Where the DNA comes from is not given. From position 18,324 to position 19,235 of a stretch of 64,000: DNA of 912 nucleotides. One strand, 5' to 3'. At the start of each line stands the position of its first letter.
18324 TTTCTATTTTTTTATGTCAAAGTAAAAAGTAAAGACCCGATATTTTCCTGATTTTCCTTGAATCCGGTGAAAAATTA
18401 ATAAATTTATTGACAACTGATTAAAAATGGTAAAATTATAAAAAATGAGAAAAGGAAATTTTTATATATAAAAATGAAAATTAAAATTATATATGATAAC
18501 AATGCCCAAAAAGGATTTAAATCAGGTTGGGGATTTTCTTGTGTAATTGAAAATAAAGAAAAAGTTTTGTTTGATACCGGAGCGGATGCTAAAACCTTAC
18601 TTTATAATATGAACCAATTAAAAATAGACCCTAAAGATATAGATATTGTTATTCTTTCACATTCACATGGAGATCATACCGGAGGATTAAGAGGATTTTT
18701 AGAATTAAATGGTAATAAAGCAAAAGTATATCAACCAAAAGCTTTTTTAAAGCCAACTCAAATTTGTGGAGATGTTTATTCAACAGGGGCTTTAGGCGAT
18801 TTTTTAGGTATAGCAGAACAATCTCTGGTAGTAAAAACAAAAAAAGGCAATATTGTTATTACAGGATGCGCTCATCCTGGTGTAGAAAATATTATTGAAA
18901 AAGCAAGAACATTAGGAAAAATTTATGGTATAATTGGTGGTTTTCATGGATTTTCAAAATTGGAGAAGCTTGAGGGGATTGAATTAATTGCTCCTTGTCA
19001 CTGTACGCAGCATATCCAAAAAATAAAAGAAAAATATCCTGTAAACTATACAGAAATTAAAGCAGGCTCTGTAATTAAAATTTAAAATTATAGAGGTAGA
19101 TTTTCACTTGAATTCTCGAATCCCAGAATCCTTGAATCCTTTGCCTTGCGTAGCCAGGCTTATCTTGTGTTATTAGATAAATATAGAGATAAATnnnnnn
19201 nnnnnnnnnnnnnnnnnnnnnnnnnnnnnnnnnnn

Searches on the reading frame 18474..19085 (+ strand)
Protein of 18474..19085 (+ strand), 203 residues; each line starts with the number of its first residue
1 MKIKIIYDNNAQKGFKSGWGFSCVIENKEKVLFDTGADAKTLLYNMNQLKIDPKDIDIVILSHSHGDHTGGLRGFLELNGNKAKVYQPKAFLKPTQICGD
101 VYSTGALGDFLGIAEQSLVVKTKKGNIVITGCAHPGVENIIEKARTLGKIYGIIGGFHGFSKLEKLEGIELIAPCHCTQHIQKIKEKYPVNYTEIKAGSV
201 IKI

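Call 29: search_protein_families(library=pfam, proteins=[window:18474-19085:+])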
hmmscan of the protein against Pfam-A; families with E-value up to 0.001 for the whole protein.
window:18474-19085:+ (203 aa): 4 families
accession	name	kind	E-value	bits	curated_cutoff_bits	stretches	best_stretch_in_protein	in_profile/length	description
PF00753.33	Lactamase_B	-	2.5e-14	54.1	22.7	1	25-92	11-80/196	Metallo-beta-lactamase superfamily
PF12706.13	Lactamase_B_2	-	3.2e-08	33.8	27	1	30-90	2-65/200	Beta-lactamase superfamily domain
PF19583.5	ODP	-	0.00018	21.9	27.2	1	24-90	8-74/194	ODP family beta lactamase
PF16661.11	Lactamase_B_6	-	0.00065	19.6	27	1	28-86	6-70/193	Metallo-beta-lactamase superfamily domain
